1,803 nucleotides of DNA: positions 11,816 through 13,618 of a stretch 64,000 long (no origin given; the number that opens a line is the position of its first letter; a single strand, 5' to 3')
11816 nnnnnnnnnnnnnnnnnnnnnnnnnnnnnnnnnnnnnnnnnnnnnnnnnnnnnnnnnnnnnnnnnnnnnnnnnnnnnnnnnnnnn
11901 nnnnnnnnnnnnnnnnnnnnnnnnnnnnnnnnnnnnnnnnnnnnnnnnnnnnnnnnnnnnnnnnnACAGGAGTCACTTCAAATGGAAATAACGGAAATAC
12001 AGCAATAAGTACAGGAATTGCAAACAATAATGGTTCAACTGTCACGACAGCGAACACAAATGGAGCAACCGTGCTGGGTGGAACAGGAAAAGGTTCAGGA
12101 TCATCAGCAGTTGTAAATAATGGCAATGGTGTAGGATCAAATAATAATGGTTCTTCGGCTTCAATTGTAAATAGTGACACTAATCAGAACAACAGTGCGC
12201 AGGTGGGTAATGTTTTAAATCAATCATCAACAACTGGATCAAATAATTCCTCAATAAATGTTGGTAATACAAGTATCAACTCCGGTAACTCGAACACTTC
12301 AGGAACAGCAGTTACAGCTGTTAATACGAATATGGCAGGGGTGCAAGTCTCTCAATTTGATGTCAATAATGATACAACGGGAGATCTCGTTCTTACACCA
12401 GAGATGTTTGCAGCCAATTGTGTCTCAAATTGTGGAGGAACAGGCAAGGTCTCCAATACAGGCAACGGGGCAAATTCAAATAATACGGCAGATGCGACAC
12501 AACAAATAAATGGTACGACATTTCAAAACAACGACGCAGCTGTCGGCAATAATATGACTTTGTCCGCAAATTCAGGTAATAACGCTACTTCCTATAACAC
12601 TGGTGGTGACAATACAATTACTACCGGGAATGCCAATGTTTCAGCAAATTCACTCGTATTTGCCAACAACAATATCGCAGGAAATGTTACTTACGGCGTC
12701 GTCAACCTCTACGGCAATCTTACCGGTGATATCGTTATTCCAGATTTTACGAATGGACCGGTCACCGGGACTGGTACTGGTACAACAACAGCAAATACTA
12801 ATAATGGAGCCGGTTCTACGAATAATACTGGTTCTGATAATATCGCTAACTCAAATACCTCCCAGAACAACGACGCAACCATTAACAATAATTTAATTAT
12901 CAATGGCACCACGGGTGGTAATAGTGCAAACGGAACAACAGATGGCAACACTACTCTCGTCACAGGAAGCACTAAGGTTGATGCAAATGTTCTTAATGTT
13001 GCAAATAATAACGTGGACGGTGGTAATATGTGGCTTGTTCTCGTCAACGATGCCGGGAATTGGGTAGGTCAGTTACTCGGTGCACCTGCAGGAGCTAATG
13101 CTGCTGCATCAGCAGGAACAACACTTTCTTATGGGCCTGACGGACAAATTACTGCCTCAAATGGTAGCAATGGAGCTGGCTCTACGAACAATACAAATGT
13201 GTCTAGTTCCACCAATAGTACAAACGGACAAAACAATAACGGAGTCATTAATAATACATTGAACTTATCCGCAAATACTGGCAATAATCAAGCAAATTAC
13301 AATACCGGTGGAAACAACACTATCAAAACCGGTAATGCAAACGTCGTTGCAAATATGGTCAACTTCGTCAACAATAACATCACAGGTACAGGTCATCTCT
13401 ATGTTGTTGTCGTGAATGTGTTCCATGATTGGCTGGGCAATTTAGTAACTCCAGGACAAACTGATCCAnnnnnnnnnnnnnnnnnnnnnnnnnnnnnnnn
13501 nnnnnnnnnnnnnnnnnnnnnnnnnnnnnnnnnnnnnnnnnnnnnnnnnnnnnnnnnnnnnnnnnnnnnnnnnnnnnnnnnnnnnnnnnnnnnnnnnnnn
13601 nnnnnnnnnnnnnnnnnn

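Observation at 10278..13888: Family of secreted N/T/G-rich beta-solenoid-like repeat proteins (three paralogs: 10278, 11594 and 31287) with a conserved 5' leader and RBS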

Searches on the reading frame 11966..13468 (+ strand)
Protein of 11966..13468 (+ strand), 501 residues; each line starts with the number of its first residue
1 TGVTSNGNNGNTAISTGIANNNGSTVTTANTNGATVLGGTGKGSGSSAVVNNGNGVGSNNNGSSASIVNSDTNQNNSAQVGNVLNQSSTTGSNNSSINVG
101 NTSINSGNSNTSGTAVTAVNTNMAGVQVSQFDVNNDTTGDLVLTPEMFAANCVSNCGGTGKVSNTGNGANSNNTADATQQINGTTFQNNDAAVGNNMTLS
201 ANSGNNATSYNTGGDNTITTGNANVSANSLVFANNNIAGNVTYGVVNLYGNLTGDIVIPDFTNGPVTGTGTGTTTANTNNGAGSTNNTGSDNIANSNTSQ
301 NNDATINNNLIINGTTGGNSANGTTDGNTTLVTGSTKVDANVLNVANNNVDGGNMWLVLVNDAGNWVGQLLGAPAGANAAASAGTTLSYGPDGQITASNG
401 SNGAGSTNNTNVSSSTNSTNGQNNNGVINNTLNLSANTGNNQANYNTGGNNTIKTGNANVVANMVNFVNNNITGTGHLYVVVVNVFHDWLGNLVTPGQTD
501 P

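Call 37: predict_structure(alignment_id=A5)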
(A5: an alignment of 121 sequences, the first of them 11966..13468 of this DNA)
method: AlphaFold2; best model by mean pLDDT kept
length: 501 residues; sequences in the alignment: 121
mean_pLDDT: 69.2   pTM: 0.67
mean pLDDT of the five models: 69.2, 67.3, 64.8, 61.2, 60.0
residues with pLDDT >= 90: 136; 70-90: 157; 50-70: 57; < 50: 151
segments of 3 or more residues with pLDDT < 50: 33-74, 156-169, 171-173, 175-185, 265-297, 373-419
pLDDT, mean of each block of 10 residues (from residue 1): 90 92 77 37 35 38 37 57 85 95 95 84 75 88 78 46 42 42 51 85 96 96 92 77 88 88 49 36 40 46 80 94 92 92 75 75 60 35 22 30 43 43 72 94 95 96 84 74 89 75 41
secondary structure, 60 per line:
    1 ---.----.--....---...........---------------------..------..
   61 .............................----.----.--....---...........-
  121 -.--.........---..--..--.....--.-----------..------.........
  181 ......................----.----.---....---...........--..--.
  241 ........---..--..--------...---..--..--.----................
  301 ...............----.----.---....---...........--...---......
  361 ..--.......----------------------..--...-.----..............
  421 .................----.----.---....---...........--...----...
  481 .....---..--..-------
elements in order: E12-15 E19-29 E59-89 E102-105 E109-119 E125-133 H145-149 E172-202 E216-219 E223-233 E240-248 E285-315 E329-332 E336-346 E349-351 E355-362 E365-371 E398-400 E407-437 E451-454 E458-468 E471-473 E478-485

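Call 42: fold_search(model_id=the predicted structure, library=pdb)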
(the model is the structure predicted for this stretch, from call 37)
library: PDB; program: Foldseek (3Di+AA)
matches with E <= 10: 8; with E <= 0.001: 0
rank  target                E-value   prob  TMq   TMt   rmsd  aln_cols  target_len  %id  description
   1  7usl_C                3.0e+00  0.00  0.04  0.04  36.8       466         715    8  Integrin alphaM/beta2 ectodomain in complex with adenylate cyclase toxin RTX751 and M1F5 Fab (released 2022-08-17)
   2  9nqd_0                3.4e+00  0.01  0.06  0.12  27.0       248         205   15  Structure of Pseudomonas FapC Biofilm-Forming Functional Amyloid (released 2025-06-25)
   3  7o9o                  4.3e+00  0.00  0.04  0.05  29.9       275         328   13  Crystal structure of the Awp3b (adhesin-like wall protein 3b) A-domain from Candida glabrata (released 2021-12-15)
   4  6eu4_A                4.3e+00  0.00  0.04  0.03  28.3       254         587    9  Structure of Acinetobacter phage vb_AbaP_AS12 gp42 tailspike (released 2018-11-07)
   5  3p4g_D                6.4e+00  0.00  0.04  0.06  30.4       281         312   16  X-ray crystal structure of a hyperactive, Ca2+-dependent, beta-helical antifreeze protein from an Antarctic bacterium (released 2011-04-27)
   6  3p4g_B                7.0e+00  0.00  0.05  0.07  32.7       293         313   15  X-ray crystal structure of a hyperactive, Ca2+-dependent, beta-helical antifreeze protein from an Antarctic bacterium (released 2011-04-27)
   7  7bz0_A                9.4e+00  0.00  0.05  0.05  31.2       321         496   12  complex structure of alginate lyase AlyF-OU02 with G6 (released 2021-03-10)
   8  9heu_x                9.9e+00  0.04  0.04  0.20   4.6        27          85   11  Co-chaperone Bag1-bound human 26S proteasome in SBAG1 state (released 2025-12-31)

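Call 58: fold_search(model_id=the predicted structure, library=viral)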
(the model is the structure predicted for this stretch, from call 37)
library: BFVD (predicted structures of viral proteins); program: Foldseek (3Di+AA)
matches with E <= 10: 29; with E <= 0.001: 0
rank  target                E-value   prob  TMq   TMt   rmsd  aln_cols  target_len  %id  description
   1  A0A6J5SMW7            1.1e-01  0.02  0.06  0.03  32.9       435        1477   16  Collagen triple helix repeat [uncultured Caudovirales phage]
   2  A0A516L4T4            1.3e-01  0.03  0.05  0.07  29.9       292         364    8  (no name in the UniProt tables at hand)
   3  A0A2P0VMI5            2.2e-01  0.01  0.06  0.05  35.3       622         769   13  Uncharacterized protein [Tetraselmis virus 1]
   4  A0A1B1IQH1            2.9e-01  0.02  0.06  0.07  27.8       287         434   12  (no name in the UniProt tables at hand)
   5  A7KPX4                3.8e-01  0.01  0.08  0.07  33.8       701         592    8  Uncharacterized protein [Gallid alphaherpesvirus 2]
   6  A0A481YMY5            4.0e-01  0.02  0.05  0.08  32.4       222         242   12  Lipid membrane protein [Pithovirus LCDPAC01]
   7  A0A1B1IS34            4.4e-01  0.01  0.05  0.07  29.6       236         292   13  (no name in the UniProt tables at hand)
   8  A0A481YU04            5.1e-01  0.06  0.08  0.14  27.1       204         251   13  Lipid membrane protein [Marseillevirus LCMAC102]
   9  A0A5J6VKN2            6.8e-01  0.01  0.07  0.04  35.2       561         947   10  Uncharacterized protein [Megaviridae environmental sample]
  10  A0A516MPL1            9.6e-01  0.01  0.06  0.06  30.5       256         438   13  (no name in the UniProt tables at hand)
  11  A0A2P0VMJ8            1.5e+00  0.01  0.07  0.08  35.2       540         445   13  Uncharacterized protein [Tetraselmis virus 1]
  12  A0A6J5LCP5            1.9e+00  0.00  0.05  0.03  48.0       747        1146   14  Uncharacterized protein [uncultured Caudovirales phage]
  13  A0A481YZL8            2.3e+00  0.00  0.04  0.04  30.9       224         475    7  Uncharacterized protein [Mimivirus LCMiAC01]
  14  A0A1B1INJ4            3.1e+00  0.01  0.07  0.09  29.1       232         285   10  (no name in the UniProt tables at hand)
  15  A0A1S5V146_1          3.4e+00  0.00  0.05  0.03  44.3       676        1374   12  (no name in the UniProt tables at hand)
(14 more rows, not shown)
